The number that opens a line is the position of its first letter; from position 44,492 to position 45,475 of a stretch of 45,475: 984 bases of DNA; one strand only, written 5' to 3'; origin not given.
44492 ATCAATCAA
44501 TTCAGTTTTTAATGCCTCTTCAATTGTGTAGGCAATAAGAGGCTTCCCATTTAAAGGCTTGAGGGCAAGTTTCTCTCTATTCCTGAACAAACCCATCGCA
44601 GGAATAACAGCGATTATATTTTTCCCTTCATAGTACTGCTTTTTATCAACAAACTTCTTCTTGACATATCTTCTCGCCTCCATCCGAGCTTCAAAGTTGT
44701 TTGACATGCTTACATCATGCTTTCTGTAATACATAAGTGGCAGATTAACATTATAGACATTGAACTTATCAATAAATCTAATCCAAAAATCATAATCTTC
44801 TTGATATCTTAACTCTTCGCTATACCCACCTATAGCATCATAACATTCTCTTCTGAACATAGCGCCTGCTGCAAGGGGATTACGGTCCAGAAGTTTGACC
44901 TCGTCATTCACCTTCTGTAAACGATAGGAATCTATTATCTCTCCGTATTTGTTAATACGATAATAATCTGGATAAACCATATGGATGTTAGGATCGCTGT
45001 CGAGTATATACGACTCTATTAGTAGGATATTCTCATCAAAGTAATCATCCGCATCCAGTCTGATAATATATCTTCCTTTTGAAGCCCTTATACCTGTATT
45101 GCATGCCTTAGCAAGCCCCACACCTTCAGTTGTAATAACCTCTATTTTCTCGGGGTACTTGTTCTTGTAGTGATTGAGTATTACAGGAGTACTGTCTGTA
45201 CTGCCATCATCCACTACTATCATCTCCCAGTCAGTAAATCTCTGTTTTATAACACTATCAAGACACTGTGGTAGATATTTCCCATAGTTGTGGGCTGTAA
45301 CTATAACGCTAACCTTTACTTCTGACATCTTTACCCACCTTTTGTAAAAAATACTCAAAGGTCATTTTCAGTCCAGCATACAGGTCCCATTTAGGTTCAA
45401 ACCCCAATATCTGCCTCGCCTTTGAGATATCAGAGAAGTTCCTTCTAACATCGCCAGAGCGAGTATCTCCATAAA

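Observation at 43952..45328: GT2-cytidylyltransferase fusion A heads the radical-SAM/NeuB module and is a distant paralogue of fusion B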

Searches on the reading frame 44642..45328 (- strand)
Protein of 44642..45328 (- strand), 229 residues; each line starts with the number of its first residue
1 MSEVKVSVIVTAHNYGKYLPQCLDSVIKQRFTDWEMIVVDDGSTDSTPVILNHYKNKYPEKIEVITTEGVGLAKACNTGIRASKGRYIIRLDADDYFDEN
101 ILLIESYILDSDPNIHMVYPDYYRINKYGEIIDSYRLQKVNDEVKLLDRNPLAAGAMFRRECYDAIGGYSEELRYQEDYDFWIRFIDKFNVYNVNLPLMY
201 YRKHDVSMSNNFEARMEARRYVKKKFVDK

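Call 49: search_solved_structures(query=window:44642-45328:-, max_evalue=1e-10, show_alignments=2)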
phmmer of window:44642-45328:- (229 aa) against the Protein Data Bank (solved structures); distinct sequences matched with E-value up to 1e-10: 10.
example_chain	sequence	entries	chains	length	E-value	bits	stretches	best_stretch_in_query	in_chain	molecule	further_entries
6p61_A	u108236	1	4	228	6e-34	120.6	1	5-228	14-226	Glycosyltransferase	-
2z87_A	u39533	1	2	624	4.1e-30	108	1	6-189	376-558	Chondroitin synthase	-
2z86_A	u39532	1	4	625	4.1e-30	108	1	6-189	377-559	Chondroitin synthase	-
3bcv_A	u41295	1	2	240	7.4e-20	74.4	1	5-107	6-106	Putative glycosyltransferase protein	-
5hea_A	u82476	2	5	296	1.7e-17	66.7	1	6-102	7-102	Putative glycosyltransferase (GalT1)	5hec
5tze_C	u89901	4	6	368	1.1e-15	60.9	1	5-111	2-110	Glycosyl transferase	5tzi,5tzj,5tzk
5tz8_A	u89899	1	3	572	2.7e-15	59.5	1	5-111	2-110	Glycosyl transferase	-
3l7i_A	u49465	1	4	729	9.2e-11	44.7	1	5-197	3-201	Teichoic acid biosynthesis protein F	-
3l7j_A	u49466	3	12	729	9.2e-11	44.7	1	5-197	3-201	Teichoic acid biosynthesis protein F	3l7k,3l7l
3l7m_A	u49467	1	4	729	9.2e-11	44.7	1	5-197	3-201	Teichoic acid biosynthesis protein F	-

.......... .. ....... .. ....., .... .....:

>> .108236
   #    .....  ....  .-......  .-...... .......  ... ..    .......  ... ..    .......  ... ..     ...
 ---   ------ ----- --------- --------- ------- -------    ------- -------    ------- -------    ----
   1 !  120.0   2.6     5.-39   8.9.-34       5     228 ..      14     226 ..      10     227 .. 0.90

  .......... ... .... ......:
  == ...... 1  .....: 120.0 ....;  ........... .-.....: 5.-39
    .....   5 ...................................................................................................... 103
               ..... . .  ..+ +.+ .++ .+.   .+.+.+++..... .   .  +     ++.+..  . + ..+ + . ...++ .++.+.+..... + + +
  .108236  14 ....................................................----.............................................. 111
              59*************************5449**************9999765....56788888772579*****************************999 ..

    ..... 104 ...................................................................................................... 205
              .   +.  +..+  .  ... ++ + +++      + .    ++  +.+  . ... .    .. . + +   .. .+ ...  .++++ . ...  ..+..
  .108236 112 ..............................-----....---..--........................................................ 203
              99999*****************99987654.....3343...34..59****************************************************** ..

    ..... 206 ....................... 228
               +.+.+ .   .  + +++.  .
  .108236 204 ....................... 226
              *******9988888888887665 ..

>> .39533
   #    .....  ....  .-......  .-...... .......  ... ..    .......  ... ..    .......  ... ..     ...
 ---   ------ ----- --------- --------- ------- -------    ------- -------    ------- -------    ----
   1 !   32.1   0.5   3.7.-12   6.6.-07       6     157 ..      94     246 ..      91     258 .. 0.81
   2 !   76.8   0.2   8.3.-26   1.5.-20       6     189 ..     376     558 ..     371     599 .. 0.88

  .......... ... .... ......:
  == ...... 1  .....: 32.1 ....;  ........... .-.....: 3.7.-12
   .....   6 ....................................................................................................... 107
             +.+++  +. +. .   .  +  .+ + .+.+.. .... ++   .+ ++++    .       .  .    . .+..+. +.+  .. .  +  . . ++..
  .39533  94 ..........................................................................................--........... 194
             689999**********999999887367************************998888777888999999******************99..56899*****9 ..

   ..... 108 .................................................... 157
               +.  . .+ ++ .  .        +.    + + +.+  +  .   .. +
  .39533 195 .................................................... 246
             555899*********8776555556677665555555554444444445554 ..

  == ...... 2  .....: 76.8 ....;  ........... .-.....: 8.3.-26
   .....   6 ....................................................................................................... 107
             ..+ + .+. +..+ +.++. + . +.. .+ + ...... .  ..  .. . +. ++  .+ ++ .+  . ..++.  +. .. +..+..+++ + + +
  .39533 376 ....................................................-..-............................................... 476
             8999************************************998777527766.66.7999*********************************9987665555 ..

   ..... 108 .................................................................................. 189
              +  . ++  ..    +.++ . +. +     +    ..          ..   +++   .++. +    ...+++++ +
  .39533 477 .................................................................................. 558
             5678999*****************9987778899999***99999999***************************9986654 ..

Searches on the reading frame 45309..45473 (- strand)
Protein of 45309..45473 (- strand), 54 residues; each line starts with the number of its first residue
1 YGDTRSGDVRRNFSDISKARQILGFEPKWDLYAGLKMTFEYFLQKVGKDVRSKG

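Call 8: search_protein_families(library=pfam, proteins=[window:45309-45473:-], max_evalue=0.01)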
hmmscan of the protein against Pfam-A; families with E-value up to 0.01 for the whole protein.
window:45309-45473:- (54 aa): 1 family
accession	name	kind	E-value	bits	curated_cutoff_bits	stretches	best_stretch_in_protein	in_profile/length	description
PF16363.11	GDP_Man_Dehyd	-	0.0056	16.6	27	1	4-38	298-332/332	GDP-mannose 4,6 dehydratase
